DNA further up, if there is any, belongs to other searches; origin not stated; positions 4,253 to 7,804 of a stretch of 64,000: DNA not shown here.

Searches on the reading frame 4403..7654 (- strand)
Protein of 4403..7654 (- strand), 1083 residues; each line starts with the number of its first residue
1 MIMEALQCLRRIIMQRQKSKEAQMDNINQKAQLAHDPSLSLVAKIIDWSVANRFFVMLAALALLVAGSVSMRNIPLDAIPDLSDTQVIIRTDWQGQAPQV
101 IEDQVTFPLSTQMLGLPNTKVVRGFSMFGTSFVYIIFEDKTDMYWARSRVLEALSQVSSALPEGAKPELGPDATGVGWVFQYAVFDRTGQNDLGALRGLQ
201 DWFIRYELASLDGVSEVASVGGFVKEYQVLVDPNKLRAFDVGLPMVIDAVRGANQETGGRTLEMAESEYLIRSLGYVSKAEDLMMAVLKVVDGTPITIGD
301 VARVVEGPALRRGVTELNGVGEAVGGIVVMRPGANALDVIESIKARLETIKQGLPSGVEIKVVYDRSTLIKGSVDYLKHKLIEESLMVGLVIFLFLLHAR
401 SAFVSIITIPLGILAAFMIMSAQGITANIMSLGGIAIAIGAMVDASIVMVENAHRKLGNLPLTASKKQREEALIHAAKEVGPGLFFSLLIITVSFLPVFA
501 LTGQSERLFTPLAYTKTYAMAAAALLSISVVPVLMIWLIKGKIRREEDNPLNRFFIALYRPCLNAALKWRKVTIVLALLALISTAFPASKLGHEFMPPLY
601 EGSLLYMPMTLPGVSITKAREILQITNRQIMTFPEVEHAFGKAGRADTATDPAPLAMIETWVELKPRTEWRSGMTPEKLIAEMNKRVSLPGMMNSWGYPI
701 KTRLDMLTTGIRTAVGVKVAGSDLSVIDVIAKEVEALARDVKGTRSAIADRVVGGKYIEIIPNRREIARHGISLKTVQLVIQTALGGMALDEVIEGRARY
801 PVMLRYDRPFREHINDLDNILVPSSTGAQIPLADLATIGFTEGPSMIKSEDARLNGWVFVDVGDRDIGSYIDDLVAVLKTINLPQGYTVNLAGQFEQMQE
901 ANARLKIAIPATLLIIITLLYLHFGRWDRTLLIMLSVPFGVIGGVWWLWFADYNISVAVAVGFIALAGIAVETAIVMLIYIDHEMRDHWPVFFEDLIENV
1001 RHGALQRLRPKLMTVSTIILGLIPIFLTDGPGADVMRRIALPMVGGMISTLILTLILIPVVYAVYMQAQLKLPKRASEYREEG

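Call 101: search_protein_families(library=ncbifam, proteins=[window:4403-7654:-], max_evalue=1e-20)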
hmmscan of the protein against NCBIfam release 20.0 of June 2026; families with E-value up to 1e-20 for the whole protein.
window:4403-7654:- (1083 aa): 11 families
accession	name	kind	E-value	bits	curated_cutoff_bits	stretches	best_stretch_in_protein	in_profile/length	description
TIGR00914.1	2A0601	subfamily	0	1125.1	701.45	1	42-1071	2-1041/1051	CusA/CzcA family heavy metal efflux RND transporter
NF033617.1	RND_permease_2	subfamily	7.4e-131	438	1250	1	56-1064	11-1006/1009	multidrug efflux RND transporter permease subunit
NF000282.2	RND_permease_1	subfamily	3.7e-109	366.1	1250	1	55-1064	10-1026/1029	multidrug efflux RND transporter permease subunit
TIGR00915.1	2A0602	subfamily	3.8e-92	309.8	940.35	1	54-1067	10-1030/1050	efflux RND transporter permease subunit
NF007905.0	PRK10614.1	equivalog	2.9e-73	247.1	1774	1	56-1077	14-1020/1025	multidrug efflux RND transporter permease subunit MdtC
NF007798.0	PRK10503.1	equivalog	3.1e-70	237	1584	1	58-1078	25-1035/1040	MdtB/MuxB family multidrug efflux RND transporter permease subunit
NF007133.0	PRK09579.1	equivalog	8.6e-69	232.1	1763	1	55-1069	13-1006/1017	multidrug efflux RND transporter permease subunit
NF007131.0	PRK09577.1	equivalog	1.9e-66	224.5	1768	1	54-1065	10-1022/1045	multidrug efflux RND transporter permease subunit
NF007842.1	PRK10555.1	equivalog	2.8e-66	224.1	1854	2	53-563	9-520/1036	multidrug efflux RND transporter permease AcrD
NF000037.1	RND_perm_OqxB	exception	8.8e-65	219.1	2200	2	55-561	13-523/1050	multidrug efflux RND transporter permease subunit OqxB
NF011706.2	PRK15127.1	equivalog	5.3e-56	190.1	2150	1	53-620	9-588/1049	multidrug efflux RND transporter permease subunit AcrB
